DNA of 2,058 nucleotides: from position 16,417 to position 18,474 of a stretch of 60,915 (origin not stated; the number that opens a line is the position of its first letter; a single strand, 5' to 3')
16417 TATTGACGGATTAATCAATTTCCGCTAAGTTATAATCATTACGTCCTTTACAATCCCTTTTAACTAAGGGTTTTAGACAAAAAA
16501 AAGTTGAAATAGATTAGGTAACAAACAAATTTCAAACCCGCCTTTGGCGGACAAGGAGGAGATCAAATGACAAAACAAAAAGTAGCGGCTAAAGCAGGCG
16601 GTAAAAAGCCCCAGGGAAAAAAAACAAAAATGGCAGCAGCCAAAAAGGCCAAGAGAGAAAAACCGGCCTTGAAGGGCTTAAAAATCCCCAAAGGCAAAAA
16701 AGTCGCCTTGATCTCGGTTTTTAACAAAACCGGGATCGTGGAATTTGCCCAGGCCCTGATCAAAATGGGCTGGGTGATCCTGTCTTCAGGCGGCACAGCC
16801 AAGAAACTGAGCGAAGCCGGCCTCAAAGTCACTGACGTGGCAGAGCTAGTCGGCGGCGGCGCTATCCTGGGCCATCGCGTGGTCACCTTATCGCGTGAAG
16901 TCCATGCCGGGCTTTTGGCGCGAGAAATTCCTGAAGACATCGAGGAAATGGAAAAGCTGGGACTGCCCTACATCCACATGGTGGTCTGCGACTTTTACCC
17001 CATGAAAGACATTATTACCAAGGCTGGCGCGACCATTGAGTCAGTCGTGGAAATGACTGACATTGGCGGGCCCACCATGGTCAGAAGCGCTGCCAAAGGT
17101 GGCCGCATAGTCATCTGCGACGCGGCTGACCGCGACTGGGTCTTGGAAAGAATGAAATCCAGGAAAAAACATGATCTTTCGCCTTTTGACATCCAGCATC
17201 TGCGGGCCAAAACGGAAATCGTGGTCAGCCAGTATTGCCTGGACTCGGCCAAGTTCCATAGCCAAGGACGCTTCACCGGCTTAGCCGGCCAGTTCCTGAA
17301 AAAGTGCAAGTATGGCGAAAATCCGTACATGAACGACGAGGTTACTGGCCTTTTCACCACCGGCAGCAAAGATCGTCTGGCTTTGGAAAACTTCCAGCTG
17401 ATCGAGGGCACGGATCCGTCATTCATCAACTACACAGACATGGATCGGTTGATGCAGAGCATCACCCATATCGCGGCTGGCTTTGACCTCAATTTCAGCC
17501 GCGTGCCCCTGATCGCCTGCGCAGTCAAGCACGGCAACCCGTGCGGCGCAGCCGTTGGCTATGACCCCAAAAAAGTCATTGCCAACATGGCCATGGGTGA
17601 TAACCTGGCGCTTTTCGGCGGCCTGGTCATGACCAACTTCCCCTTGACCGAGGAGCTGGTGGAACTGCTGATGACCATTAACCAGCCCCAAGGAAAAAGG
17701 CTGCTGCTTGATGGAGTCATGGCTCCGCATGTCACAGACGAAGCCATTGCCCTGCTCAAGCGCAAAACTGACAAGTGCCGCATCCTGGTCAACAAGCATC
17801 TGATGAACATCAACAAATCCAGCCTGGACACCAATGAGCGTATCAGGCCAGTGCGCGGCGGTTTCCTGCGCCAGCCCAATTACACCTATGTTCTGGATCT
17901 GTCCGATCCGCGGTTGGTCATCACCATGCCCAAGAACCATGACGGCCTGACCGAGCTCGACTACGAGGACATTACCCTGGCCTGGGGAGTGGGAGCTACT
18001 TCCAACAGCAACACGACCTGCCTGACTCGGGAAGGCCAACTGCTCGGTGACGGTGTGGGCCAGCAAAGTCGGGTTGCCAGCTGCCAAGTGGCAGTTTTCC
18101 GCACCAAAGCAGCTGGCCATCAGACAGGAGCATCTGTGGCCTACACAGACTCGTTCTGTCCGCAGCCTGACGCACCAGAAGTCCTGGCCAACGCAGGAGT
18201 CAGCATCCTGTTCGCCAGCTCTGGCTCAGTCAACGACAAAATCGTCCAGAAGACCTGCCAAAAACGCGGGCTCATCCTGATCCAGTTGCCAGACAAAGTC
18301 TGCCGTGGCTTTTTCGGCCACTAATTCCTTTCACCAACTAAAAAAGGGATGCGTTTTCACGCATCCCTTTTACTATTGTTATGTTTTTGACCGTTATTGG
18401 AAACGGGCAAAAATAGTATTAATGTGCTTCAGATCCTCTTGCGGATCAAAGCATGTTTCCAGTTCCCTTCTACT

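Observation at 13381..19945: GC-rich island encoding only the late purine pathway (purE-purC, purH, purB)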

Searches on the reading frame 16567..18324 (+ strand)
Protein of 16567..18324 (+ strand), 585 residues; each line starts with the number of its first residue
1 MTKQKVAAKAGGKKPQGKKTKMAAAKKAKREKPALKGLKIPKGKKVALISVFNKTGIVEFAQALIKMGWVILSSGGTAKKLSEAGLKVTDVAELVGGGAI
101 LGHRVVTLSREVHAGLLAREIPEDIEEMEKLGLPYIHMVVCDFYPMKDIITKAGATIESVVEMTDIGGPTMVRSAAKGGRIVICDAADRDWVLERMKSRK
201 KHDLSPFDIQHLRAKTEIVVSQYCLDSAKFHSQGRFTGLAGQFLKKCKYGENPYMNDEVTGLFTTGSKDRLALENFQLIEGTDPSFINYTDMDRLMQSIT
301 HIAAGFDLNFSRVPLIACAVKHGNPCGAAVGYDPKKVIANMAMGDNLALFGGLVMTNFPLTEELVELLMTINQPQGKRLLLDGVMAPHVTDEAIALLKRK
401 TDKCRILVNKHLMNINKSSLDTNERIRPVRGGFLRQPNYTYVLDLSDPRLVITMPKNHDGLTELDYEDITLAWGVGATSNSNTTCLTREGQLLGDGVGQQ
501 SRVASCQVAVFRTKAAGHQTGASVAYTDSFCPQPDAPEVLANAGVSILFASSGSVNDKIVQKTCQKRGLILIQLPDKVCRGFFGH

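Call 6: search_protein_families(library=ncbifam, proteins=[window:16567-18324:+])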
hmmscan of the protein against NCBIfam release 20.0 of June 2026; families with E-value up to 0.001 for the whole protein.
window:16567-18324:+ (585 aa): 3 families
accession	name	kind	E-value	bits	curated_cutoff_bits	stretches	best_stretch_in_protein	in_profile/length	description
NF002049.0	PRK00881.1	equivalog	1.5e-91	307.7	402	1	45-572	6-501/510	bifunctional phosphoribosylaminoimidazolecarboxamide formyltransferase/IMP cyclohydrolase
TIGR00355.1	purH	equivalog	7.3e-83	279.1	528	1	45-572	1-502/511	bifunctional phosphoribosylaminoimidazolecarboxamide formyltransferase/IMP cyclohydrolase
NF005492.0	PRK07106.1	equivalog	2.3e-14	53.1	415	1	378-510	133-257/390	phosphoribosylaminoimidazolecarboxamide formyltransferase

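Call 9: find_encoding_contigs(protein=window:16567-18324:+, flank=10000, max_places=10)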
Protein window:16567-18324:+ (585 aa): 2 contigs read that carry it; 2 places shown.
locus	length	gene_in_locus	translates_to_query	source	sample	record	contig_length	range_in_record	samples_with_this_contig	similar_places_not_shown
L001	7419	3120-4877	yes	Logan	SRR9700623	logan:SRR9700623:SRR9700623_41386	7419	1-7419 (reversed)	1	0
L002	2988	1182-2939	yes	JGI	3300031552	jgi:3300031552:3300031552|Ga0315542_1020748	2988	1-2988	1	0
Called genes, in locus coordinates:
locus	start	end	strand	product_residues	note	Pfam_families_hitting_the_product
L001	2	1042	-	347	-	?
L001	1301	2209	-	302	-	PF01259:SAICAR_synt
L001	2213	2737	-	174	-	PF00731:AIRC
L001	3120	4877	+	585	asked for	PF02142:MGS, PF01808:AICARFT_IMPCHas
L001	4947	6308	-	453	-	PF00206:Lyase_1, PF10397:ADSL_C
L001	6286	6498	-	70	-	-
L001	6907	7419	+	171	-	?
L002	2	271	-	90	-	?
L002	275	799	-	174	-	PF00731:AIRC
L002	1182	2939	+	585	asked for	PF02142:MGS, PF01808:AICARFT_IMPCHas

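Call 15: find_homologous_proteins(query=window:16567-18324:+)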
Query window:16567-18324:+ (585 aa): 3982 proteins with E <= 0.001 among 8000 candidates; the best 120 are listed.
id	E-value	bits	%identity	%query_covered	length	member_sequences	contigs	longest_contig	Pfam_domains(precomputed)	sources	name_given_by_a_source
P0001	0.0e+0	1279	100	96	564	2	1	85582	PF02142.28,PF01808.25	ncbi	-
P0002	1.1e-291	986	77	97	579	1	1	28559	PF02142.28,PF01808.25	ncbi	-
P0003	3.6e-285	965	75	96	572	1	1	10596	PF02142.28,PF01808.25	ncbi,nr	ncbi:MAG: hypothetical protein GF365_00350 [Candidatus Buchananbacteria bacterium]|nr:hypothetical p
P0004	3.1e-283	959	76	95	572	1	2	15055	PF02142.28,PF01808.25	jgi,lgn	jgi:phosphoribosylaminoimidazolecarboxamide formyltransferase/IMP cyclohydrolase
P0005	4.7e-283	958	74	97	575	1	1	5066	PF02142.28,PF01808.25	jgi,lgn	-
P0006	5.7e-265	898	70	97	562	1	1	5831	PF02142.28,PF01808.25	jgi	-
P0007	4.0e-245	833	68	93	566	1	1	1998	PF02142.28,PF01808.25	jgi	jgi:phosphoribosylaminoimidazolecarboxamide formyltransferase/IMP cyclohydrolase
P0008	1.4e-243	828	68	93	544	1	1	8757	PF02142.28,PF01808.25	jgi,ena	-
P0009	1.4e-241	821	68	93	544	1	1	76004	PF02142.28,PF01808.25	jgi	jgi:phosphoribosylaminoimidazolecarboxamide formyltransferase/IMP cyclohydrolase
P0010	3.2e-241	820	67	93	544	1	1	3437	PF02142.28,PF01808.25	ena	-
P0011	5.8e-233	793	65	93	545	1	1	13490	PF02142.28,PF01808.25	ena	-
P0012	1.3e-228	778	64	93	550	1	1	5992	PF02142.28,PF01808.25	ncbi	-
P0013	8.1e-217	739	62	93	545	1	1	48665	PF02142.28,PF01808.25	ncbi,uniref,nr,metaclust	ncbi:MAG: hypothetical protein A2Y82_05560 [Candidatus Buchananbacteria bacterium RBG_13_36_9]|unire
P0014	1.1e-210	719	61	93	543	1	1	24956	PF02142.28,PF01808.25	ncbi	-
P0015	2.9e-208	711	74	71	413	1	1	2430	PF01808.25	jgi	-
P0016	6.1e-186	637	56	93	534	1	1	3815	PF02142.28,PF01808.25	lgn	-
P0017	5.9e-185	634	55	92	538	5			PF02142.28,PF01808.25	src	-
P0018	1.1e-184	633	55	92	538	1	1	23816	PF02142.28,PF01808.25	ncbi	-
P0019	2.2e-184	632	55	92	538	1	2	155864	PF02142.28,PF01808.25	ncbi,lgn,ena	-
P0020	2.9e-184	632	55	92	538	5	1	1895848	PF02142.28,PF01808.25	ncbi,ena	-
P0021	9.6e-184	630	55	92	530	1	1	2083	PF02142.28,PF01808.25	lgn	-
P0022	6.4e-183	627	55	93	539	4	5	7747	PF02142.28,PF01808.25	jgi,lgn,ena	-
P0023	7.0e-183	627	55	93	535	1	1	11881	PF02142.28,PF01808.25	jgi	jgi:phosphoribosylaminoimidazolecarboxamide formyltransferase / IMP cyclohydrolase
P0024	7.0e-183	627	56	92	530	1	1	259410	PF02142.28,PF01808.25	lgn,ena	-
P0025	1.1e-182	627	55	93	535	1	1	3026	PF02142.28,PF01808.25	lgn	-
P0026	1.3e-182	626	53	93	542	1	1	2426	PF02142.28,PF01808.25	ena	-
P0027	1.6e-182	626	56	91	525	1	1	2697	PF02142.28,PF01808.25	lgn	-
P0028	1.9e-182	626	54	93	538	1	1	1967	PF02142.28,PF01808.25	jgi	jgi:phosphoribosylaminoimidazolecarboxamide formyltransferase/IMP cyclohydrolase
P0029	3.4e-182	625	53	93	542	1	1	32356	PF02142.28,PF01808.25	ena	-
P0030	2.1e-181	623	53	92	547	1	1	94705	PF02142.28,PF01808.25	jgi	jgi:phosphoribosylaminoimidazolecarboxamide formyltransferase / IMP cyclohydrolase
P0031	2.5e-181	622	55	92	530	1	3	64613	PF02142.28,PF01808.25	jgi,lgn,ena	-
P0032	3.2e-181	622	53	93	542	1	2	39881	PF02142.28,PF01808.25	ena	-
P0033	9.5e-181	620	54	92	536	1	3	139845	PF02142.28,PF01808.25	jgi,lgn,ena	-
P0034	1.3e-180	620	55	92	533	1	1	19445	PF02142.28,PF01808.25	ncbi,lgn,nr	ncbi:MAG: hypothetical protein Q7R53_01620 [bacterium]|nr:hypothetical protein [bacterium]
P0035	2.9e-180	619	54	92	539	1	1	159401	PF02142.28,PF01808.25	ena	-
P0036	3.4e-180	619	56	92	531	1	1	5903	PF02142.28,PF01808.25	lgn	-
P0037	4.4e-180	618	54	93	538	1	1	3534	PF02142.28,PF01808.25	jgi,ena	-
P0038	8.9e-180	617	55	93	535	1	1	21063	PF02142.28,PF01808.25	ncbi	-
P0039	5.5e-179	615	52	94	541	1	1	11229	PF02142.28,PF01808.25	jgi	jgi:phosphoribosylaminoimidazolecarboxamide formyltransferase/IMP cyclohydrolase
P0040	1.1e-178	614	54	93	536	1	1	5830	PF02142.28,PF01808.25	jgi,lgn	jgi:phosphoribosylaminoimidazolecarboxamide formyltransferase/IMP cyclohydrolase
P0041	1.4e-178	613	55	92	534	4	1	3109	PF02142.28,PF01808.25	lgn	-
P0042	1.9e-178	613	54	92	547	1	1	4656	PF02142.28,PF01808.25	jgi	jgi:phosphoribosylaminoimidazolecarboxamide formyltransferase/IMP cyclohydrolase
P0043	2.0e-178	613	54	92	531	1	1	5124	PF02142.28,PF01808.25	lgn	-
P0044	2.4e-178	612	53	92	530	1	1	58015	PF02142.28,PF01808.25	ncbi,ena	-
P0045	4.1e-178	612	54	92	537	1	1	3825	PF02142.28,PF01808.25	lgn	-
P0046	4.9e-178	611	53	93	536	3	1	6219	PF02142.28,PF01808.25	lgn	-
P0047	1.0e-177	610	52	93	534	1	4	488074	PF02142.28,PF01808.25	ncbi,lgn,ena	-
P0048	1.0e-177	610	52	92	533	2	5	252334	PF02142.28,PF01808.25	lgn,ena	-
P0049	1.5e-177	610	54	93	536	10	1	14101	PF02142.28,PF01808.25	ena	-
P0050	1.8e-177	610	53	92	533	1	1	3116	PF02142.28,PF01808.25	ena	-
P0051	1.9e-177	609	51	93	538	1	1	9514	PF02142.28,PF01808.25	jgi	-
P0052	1.9e-177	609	54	93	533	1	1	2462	PF02142.28,PF01808.25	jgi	-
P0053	2.0e-177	609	54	92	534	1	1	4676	PF02142.28,PF01808.25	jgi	jgi:phosphoribosylaminoimidazolecarboxamide formyltransferase/IMP cyclohydrolase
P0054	2.3e-177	609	55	93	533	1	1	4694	PF02142.28,PF01808.25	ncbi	ncbi:MAG: bifunctional phosphoribosylaminoimidazolecarboxamide formyltransferase/IMP cyclohydrolase 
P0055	2.5e-177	609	54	92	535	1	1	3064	PF02142.28,PF01808.25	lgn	-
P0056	2.8e-177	609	53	93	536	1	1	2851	PF02142.28,PF01808.25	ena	-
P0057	3.0e-177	609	53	92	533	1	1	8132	PF02142.28,PF01808.25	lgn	-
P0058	3.4e-177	609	54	93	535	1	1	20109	PF02142.28,PF01808.25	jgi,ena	-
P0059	4.7e-177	608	54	93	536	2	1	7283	PF02142.28,PF01808.25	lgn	-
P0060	7.2e-177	608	54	92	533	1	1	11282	PF02142.28,PF01808.25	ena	-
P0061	8.5e-177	607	52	92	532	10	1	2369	PF02142.28,PF01808.25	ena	-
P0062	1.1e-176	607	53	92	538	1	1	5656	PF02142.28,PF01808.25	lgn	-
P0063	3.5e-176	605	54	92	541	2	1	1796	PF02142.28,PF01808.25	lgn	-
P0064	3.7e-176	605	54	92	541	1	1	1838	PF02142.28,PF01808.25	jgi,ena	-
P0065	4.4e-176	605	54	92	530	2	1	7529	PF02142.28,PF01808.25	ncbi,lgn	-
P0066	6.5e-176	604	54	93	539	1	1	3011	PF02142.28,PF01808.25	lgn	-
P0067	7.2e-176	604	54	92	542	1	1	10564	PF02142.28,PF01808.25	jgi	jgi:phosphoribosylaminoimidazolecarboxamide formyltransferase/IMP cyclohydrolase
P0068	8.1e-176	604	54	93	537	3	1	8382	PF02142.28,PF01808.25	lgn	-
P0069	8.2e-176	604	53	93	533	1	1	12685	PF02142.28,PF01808.25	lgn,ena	-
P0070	1.3e-175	603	54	92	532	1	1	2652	PF02142.28,PF01808.25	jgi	jgi:phosphoribosylaminoimidazolecarboxamide formyltransferase/IMP cyclohydrolase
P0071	1.5e-175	603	53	93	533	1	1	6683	PF02142.28,PF01808.25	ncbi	-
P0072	1.7e-175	603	51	93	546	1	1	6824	PF02142.28,PF01808.25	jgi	-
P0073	1.8e-175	603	54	92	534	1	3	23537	PF02142.28,PF01808.25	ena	-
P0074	5.7e-175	601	54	92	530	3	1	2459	PF02142.28,PF01808.25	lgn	-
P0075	1.2e-174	600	53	92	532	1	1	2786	PF02142.28,PF01808.25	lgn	-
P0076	1.2e-174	600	52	93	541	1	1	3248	PF02142.28,PF01808.25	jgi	-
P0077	1.8e-174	600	53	94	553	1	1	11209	PF02142.28,PF01808.25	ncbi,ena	-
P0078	2.2e-174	599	53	92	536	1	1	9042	PF02142.28,PF01808.25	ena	-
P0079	2.7e-174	599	54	92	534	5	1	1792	PF02142.28,PF01808.25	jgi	-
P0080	2.8e-174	599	53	94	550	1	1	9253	PF02142.28,PF01808.25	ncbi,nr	ncbi:MAG: hypothetical protein PHC53_05200 [Patescibacteria group bacterium]|nr:hypothetical protein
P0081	2.9e-174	599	53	92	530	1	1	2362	PF02142.28,PF01808.25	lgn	-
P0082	6.1e-174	598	53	93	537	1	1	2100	PF02142.28,PF01808.25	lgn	-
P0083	7.8e-174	597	52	92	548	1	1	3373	PF02142.28,PF01808.25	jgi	jgi:phosphoribosylaminoimidazolecarboxamide formyltransferase / IMP cyclohydrolase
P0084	8.8e-174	597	54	92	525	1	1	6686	PF02142.28,PF01808.25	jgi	-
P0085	1.9e-173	596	53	93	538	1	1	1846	PF02142.28,PF01808.25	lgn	-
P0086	2.1e-173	596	52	94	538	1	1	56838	PF02142.28,PF01808.25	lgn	-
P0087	2.9e-173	596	52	93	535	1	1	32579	PF02142.28,PF01808.25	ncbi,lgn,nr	ncbi:hypothetical protein EPO05_00290 [Patescibacteria group bacterium]|nr:MAG: hypothetical protein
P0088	3.1e-173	596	52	93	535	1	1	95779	PF02142.28,PF01808.25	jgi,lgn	jgi:phosphoribosylaminoimidazolecarboxamide formyltransferase/IMP cyclohydrolase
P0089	4.7e-173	595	54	93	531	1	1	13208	PF02142.28,PF01808.25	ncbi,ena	-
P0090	5.0e-173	595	53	92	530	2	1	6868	PF02142.28,PF01808.25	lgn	-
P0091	6.3e-173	594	53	92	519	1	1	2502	PF02142.28,PF01808.25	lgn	-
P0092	6.6e-173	594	53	93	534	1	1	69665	PF02142.28,PF01808.25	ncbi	-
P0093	9.5e-173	594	51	93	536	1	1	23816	PF02142.28,PF01808.25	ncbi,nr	ncbi:MAG: hypothetical protein QMD77_02740 [Patescibacteria group bacterium]|nr:hypothetical protein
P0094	1.2e-172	594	52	92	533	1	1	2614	PF02142.28,PF01808.25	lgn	-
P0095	1.2e-172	594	52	92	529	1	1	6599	PF02142.28,PF01808.25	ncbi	-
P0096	1.3e-172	593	52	92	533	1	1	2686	PF02142.28,PF01808.25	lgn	-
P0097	1.3e-172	593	53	92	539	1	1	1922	PF02142.28,PF01808.25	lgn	-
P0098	1.6e-172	593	51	93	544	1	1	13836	PF02142.28,PF01808.25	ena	-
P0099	1.6e-172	593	53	93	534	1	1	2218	PF02142.28,PF01808.25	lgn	-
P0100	1.8e-172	593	53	92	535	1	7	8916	PF02142.28,PF01808.25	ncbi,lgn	-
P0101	2.3e-172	593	51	93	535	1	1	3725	PF02142.28,PF01808.25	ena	-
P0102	2.5e-172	593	52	93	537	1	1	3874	PF02142.28,PF01808.25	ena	-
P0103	2.6e-172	592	51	94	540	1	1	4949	PF02142.28,PF01808.25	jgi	jgi:phosphoribosylaminoimidazolecarboxamide formyltransferase/IMP cyclohydrolase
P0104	2.6e-172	592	54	93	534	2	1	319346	PF02142.28,PF01808.25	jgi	-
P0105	2.8e-172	592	53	90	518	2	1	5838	PF02142.28,PF01808.25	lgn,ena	-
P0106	2.8e-172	592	53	93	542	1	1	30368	PF02142.28,PF01808.25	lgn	-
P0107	3.6e-172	592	52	92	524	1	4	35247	PF02142.28,PF01808.25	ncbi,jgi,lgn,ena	ncbi:MAG TPA: hypothetical protein VJH63_01460 [Candidatus Paceibacterota bacterium]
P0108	4.4e-172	592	53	92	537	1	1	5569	PF02142.28,PF01808.25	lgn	-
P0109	4.4e-172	592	53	93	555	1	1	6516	PF02142.28,PF01808.25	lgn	-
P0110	4.9e-172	592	52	93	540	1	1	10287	PF02142.28,PF01808.25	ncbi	-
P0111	5.9e-172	591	51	92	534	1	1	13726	PF02142.28,PF01808.25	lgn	-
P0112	8.2e-172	591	52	92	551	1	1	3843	PF02142.28,PF01808.25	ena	-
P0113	9.8e-172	591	51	93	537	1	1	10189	PF02142.28,PF01808.25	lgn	-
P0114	9.8e-172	591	52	93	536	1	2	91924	PF02142.28,PF01808.25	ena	-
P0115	1.0e-171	591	51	93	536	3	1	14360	PF02142.28,PF01808.25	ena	-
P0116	1.2e-171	590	52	93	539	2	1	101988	PF02142.28,PF01808.25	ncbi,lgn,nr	ncbi:MAG: hypothetical protein PHT51_01540 [Patescibacteria group bacterium]|nr:hypothetical protein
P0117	1.2e-171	590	53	92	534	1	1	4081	PF02142.28,PF01808.25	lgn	-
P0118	1.3e-171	590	53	92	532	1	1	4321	PF02142.28,PF01808.25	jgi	jgi:phosphoribosylaminoimidazolecarboxamide formyltransferase / IMP cyclohydrolase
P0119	1.4e-171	590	54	93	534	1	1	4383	PF02142.28,PF01808.25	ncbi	-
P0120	1.5e-171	590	52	93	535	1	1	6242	PF02142.28,PF01808.25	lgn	-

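Call 17: find_encoding_contigs(protein=P0001, flank=10000, max_places=3)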
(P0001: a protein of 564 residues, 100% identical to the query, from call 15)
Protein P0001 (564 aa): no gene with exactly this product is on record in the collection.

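Call 18: find_encoding_contigs(protein=P0002, flank=10000, max_places=3)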
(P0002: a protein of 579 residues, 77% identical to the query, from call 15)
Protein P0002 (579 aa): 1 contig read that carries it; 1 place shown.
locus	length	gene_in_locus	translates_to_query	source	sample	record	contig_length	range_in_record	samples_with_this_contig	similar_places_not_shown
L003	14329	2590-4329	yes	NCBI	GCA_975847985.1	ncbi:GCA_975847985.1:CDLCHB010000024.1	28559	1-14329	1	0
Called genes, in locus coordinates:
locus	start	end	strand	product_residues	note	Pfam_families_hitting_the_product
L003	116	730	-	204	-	-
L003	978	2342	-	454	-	PF01259:SAICAR_synt, PF00731:AIRC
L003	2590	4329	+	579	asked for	PF02142:MGS, PF01808:AICARFT_IMPCHas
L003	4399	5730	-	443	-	PF00206:Lyase_1, PF10397:ADSL_C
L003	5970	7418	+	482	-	PF00772:DnaB, PF03796:DnaB_C, PF13481:AAA_25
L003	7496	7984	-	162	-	-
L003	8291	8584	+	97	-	PF02575:YbaB_DNA_bd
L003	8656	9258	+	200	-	PF00633:HHH (faint), PF21176:RecR_HhH, PF02132:RecR_ZnF, PF01751:Toprim, PF13662:Toprim_4, PF21175:RecR_C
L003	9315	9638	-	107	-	-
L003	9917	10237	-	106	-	PF00829:Ribosomal_L21p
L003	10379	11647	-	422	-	PF00764:Arginosuc_synth, PF20979:Arginosuc_syn_C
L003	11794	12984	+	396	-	PF26125:AcrVA2-like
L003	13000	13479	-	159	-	PF02643:DUF192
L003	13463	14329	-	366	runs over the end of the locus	PF00953:Glycos_transf_4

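Call 20: find_encoding_contigs(protein=P0013, flank=10000, max_places=3)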
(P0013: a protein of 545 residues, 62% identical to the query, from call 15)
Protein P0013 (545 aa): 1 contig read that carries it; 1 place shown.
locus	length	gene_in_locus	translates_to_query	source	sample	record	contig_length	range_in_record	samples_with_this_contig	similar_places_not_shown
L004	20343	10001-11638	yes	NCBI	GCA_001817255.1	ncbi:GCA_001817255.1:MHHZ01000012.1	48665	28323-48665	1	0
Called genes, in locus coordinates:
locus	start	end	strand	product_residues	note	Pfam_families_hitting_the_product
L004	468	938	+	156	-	PF18931:DUF5680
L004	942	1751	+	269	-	PF00763:THF_DHG_CYH, PF02882:THF_DHG_CYH_C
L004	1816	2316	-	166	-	PF01661:Macro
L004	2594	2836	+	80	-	-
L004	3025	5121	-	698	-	PF00580:UvrD-helicase, PF01443:Viral_helicase1 (faint), PF13245:AAA_19, PF13361:UvrD_C, PF13538:UvrD_C_2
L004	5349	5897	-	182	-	-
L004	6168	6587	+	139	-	-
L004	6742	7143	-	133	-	-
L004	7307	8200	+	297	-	-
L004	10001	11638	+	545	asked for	PF02142:MGS, PF01808:AICARFT_IMPCHas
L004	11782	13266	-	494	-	PF00206:Lyase_1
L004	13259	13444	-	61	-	-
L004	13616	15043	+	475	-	PF00772:DnaB, PF03796:DnaB_C, PF13481:AAA_25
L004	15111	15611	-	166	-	-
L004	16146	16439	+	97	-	PF02575:YbaB_DNA_bd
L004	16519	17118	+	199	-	PF00633:HHH (weak), PF21176:RecR_HhH, PF02132:RecR_ZnF, PF01751:Toprim, PF13662:Toprim_4, PF21175:RecR_C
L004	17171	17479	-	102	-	-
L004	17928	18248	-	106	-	PF00829:Ribosomal_L21p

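Call 21: find_encoding_contigs(protein=P0009, flank=10000, max_places=3)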
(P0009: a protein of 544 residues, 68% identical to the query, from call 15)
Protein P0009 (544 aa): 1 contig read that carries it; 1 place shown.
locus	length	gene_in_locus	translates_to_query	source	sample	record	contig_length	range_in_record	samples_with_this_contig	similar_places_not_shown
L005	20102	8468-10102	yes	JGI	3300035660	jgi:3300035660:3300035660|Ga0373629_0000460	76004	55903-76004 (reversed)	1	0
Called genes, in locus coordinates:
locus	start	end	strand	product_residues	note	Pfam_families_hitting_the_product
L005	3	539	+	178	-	?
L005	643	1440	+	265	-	PF00763:THF_DHG_CYH, PF02882:THF_DHG_CYH_C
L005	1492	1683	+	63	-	-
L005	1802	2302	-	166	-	PF01661:Macro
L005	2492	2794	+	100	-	-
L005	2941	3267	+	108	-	-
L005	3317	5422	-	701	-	PF00580:UvrD-helicase, PF01443:Viral_helicase1 (faint), PF13245:AAA_19, PF13361:UvrD_C, PF13538:UvrD_C_2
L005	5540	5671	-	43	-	-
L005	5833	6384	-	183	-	-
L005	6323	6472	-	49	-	-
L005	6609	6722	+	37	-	-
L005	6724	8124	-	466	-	PF01259:SAICAR_synt, PF00731:AIRC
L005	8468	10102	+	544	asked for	PF02142:MGS, PF01808:AICARFT_IMPCHas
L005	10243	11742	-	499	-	PF00206:Lyase_1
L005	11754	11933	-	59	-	-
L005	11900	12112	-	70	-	-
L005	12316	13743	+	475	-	PF00772:DnaB, PF03796:DnaB_C, PF13481:AAA_25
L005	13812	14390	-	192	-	-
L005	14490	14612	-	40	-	-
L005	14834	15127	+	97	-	PF02575:YbaB_DNA_bd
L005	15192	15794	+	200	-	PF21176:RecR_HhH, PF02132:RecR_ZnF, PF01751:Toprim, PF13662:Toprim_4, PF21175:RecR_C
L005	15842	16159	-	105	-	-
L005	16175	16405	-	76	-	-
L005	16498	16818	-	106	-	PF00829:Ribosomal_L21p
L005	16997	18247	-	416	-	PF00764:Arginosuc_synth, PF20979:Arginosuc_syn_C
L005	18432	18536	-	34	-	-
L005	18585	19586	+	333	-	PF26125:AcrVA2-like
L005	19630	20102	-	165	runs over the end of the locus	PF02643:DUF192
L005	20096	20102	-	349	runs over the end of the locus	PF00953:Glycos_transf_4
